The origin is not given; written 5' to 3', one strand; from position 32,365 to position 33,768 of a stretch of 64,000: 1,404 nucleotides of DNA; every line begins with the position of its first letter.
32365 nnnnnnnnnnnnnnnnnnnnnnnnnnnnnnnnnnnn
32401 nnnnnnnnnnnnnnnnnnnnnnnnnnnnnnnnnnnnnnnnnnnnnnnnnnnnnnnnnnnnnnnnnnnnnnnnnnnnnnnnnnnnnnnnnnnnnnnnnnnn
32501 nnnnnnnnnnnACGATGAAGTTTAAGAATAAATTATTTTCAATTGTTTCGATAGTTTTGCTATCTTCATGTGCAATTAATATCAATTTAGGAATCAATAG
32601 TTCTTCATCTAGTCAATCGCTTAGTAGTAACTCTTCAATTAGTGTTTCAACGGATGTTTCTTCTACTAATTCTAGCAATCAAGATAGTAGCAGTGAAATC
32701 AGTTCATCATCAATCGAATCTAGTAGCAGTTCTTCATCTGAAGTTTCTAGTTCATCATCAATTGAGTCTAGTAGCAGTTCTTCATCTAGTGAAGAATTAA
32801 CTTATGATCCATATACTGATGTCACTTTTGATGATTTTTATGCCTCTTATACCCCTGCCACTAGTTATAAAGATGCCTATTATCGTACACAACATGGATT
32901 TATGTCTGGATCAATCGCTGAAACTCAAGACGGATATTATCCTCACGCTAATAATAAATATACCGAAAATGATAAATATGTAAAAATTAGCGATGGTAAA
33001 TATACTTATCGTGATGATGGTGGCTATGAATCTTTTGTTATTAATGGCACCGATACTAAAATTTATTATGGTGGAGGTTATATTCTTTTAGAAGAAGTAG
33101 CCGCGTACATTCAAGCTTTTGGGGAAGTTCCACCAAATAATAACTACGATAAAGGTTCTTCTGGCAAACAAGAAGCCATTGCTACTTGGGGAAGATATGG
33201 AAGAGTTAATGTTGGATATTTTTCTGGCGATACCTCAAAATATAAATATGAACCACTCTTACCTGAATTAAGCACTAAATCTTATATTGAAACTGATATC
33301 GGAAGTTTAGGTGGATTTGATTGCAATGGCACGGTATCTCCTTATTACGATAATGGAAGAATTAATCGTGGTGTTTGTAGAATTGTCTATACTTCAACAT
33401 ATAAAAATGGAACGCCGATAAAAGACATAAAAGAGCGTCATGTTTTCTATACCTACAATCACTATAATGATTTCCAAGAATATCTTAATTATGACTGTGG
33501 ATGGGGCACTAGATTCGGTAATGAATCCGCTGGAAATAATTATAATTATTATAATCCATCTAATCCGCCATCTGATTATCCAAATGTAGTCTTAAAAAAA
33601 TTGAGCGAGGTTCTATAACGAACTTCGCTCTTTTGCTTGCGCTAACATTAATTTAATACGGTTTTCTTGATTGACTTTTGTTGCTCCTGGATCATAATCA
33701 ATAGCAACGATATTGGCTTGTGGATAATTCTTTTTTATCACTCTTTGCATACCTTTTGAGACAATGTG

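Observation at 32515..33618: Barnase-family ribonuclease fused to a lipoprotein anchor and Ser-rich stalk, with no barstar-like gene nearby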

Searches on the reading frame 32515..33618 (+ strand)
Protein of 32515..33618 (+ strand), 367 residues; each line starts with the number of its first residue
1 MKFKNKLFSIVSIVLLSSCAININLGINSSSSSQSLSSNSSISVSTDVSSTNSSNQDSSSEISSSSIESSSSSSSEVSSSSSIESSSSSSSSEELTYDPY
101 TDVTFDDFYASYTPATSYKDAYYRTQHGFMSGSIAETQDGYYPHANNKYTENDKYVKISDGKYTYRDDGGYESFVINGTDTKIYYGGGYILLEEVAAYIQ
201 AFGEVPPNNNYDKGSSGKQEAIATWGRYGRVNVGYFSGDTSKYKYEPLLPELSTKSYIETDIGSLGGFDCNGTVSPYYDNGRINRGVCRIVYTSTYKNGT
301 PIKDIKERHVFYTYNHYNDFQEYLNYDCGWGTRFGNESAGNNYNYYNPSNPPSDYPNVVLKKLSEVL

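Call 3: search_protein_families(library=pfam, proteins=[window:32515-33618:+], max_evalue=10)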
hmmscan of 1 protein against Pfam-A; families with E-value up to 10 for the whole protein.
window:32515-33618:+ (367 aa): 2 families
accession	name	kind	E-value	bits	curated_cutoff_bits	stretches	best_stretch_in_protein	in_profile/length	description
PF15328.11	GCOM2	-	0.86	10.2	27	1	29-107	86-176/214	Putative GRINL1B complex locus protein 2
PF22144.1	Fungal_virus_P2_C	-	0.96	8.7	26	1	27-163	73-200/456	Fungal virus Capsid protein, C-terminal domain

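Call 4: search_protein_families(library=ncbifam, proteins=[window:32515-33618:+], max_evalue=10)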
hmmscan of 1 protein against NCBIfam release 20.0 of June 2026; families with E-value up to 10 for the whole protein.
window:32515-33618:+ (367 aa): 4 families
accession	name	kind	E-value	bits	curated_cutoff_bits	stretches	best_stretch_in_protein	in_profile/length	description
NF033598.2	elast_bind_EbpS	equivalog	0.14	11.1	300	1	7-93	309-397/498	elastin-binding protein EbpS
NF053819.1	EF0750_LPXTG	subfamily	4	8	47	1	1-72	1-65/105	EF2685/EF0750 family sortase-dependent surface protein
TIGR00994.1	3a0901s05TIC20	subfamily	7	6.4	341.15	1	27-123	7-102/267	Tic20 family chloroplast protein importer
NF042931.1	SAG1386_EF1546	equivalog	7.6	6.6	80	0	8-93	31-108/158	SAG1386/EF1546 family surface-associated protein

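Call 5: search_solved_structures(query=window:32515-33618:+, max_evalue=10, show_alignments=3)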
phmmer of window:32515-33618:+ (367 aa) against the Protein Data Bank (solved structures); distinct sequences matched with E-value up to 10: 3.
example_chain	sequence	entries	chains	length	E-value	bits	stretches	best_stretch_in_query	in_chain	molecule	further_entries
6xlb_C1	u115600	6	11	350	0.29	13.8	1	51-147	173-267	Hsp90 co-chaperone AHA1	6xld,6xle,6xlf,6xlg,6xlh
5e4r_A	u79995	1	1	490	0.42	13.2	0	208-241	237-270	Ketol-acid reductoisomerase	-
6hiv_BN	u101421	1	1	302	3.2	10.3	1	55-90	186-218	mL80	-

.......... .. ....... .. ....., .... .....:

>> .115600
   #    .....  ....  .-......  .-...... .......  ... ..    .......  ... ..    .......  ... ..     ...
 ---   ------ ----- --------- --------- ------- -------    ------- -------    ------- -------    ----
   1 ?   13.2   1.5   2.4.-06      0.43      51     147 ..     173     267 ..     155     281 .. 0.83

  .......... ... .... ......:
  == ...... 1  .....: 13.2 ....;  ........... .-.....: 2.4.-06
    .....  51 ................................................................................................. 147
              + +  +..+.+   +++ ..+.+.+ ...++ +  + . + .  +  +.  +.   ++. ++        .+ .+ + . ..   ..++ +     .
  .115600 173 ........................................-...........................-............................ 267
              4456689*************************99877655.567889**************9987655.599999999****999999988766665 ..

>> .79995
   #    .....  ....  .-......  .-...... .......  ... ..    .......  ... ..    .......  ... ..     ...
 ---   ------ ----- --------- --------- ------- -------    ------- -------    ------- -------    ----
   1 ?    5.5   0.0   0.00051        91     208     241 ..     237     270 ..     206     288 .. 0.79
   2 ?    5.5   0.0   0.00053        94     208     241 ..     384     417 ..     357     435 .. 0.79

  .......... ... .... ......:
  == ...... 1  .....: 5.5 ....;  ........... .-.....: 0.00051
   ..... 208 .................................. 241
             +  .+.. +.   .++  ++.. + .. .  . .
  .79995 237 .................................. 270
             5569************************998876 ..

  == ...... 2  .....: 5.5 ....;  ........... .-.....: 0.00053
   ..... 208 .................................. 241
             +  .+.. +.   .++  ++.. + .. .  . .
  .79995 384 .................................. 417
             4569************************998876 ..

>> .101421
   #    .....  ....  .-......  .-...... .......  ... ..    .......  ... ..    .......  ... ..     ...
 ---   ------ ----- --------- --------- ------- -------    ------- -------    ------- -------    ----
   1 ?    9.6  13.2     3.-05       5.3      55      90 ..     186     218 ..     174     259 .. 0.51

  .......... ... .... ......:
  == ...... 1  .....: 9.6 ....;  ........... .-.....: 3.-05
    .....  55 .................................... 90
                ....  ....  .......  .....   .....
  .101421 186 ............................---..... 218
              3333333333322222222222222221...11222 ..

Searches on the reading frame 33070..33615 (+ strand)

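Call 6: search_protein_families(library=pfam, proteins=[window:33070-33615:+], max_evalue=10)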
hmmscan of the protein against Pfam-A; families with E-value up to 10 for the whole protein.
seq(182 aa): 1 family
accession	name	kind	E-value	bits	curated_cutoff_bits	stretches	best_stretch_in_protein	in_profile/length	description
PF05572.19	Peptidase_M43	-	0.041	14.2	23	1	72-147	21-94/152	Pregnancy-associated plasma protein-A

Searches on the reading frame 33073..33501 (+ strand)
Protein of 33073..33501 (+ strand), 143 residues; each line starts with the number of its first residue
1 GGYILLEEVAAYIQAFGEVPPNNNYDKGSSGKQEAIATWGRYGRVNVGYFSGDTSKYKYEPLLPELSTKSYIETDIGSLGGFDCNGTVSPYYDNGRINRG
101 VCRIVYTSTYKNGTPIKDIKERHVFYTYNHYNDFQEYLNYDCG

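Call 28: predict_structure(alignment_id=A2)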
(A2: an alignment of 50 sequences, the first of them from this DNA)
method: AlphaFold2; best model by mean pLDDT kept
length: 143 residues; sequences in the alignment: 50
mean_pLDDT: 78.2   pTM: 0.73
mean pLDDT of the five models: 78.2, 77.7, 76.3, 75.1, 70.1
residues with pLDDT >= 90: 10; 70-90: 111; 50-70: 15; < 50: 7
segments of 3 or more residues with pLDDT < 50: 1-3, 140-143
pLDDT, mean of each block of 10 residues (from residue 1): 64 86 76 78 80 81 80 84 81 76 87 90 82 59 43
secondary structure, 60 per line:
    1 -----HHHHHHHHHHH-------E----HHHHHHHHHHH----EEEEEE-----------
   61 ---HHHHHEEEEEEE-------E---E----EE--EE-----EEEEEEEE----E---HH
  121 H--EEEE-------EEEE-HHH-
elements in order: H6-16 H29-39 E44-49 H64-68 E69-75 E103-110 E124-127 E135-138

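Call 31: fold_search(model_id=the predicted structure, library=pdb)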
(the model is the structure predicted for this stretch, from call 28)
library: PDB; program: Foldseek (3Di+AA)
matches with E <= 10: 60; with E <= 0.001: 0
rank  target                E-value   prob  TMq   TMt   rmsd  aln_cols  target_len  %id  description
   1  1xs0_B                1.4e+00  0.03  0.15  0.16  14.0       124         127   10  Structure of the E. coli Ivy protein (released 2004-11-02)
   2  4uv2_G                1.6e+00  0.01  0.12  0.09  21.8       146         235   12  Structure of the curli transport lipoprotein CsgG in a non-lipidated, pre-pore conformation (released 2014-09-24)
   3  4uv2_I                2.4e+00  0.02  0.13  0.09  16.1       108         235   10  Structure of the curli transport lipoprotein CsgG in a non-lipidated, pre-pore conformation (released 2014-09-24)
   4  8t8d_C                2.4e+00  0.01  0.11  0.08  20.1       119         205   13  Structure of Helicobacter pylori adhesin A, HpaA (released 2024-01-31)
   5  4uv2_A                2.5e+00  0.01  0.14  0.10  21.4       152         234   11  Structure of the curli transport lipoprotein CsgG in a non-lipidated, pre-pore conformation (released 2014-09-24)
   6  4uv2_N                2.8e+00  0.01  0.13  0.09  16.3       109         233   11  Structure of the curli transport lipoprotein CsgG in a non-lipidated, pre-pore conformation (released 2014-09-24)
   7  3nf5_B                2.8e+00  0.01  0.10  0.09  16.7       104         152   10  Crystal structure of the C-terminal domain of nuclear pore complex component NUP116 from Candida glabrata (released 2010-08-04)
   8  7s5o_C                3.2e+00  0.04  0.19  0.18  12.5       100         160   10  Crystal structure of Cytochrome c' beta from Nitrosomonas europaea ATCC 19718 (released 2022-03-30)
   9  7yzo_D                3.2e+00  0.03  0.20  0.10  12.5       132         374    9  Endonuclease state of the E. coli Mre11-Rad50 (SbcCD) head complex bound to ADP and dsDNA (released 2022-08-17)
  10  8t8d_B                3.2e+00  0.01  0.11  0.08  20.4        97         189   14  Structure of Helicobacter pylori adhesin A, HpaA (released 2024-01-31)
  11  7eep_A                3.8e+00  0.01  0.16  0.06  15.0       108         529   14  Cyanophage Pam1 portal-adaptor complex (released 2021-10-20)
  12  9heo_A                3.8e+00  0.01  0.12  0.01  18.2       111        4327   16  Open-state RyR1 in 0.05% POPC micelles, in complex with a nanobody and FKBP (released 2025-09-17)
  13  3lou_A                4.1e+00  0.02  0.14  0.09   9.2        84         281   13  Crystal structure of Formyltetrahydrofolate deformylase (YP_105254.1) from BURKHOLDERIA MALLEI ATCC 23344 at 1.90 A re (released 2010-02-23)
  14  1xs0_C                4.1e+00  0.01  0.14  0.15  14.1       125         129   11  Structure of the E. coli Ivy protein (released 2004-11-02)
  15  1nnv_MODEL_1_A        4.3e+00  0.05  0.27  0.33  10.2       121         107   11  The Solution structure of HI1450 (released 2004-01-27)
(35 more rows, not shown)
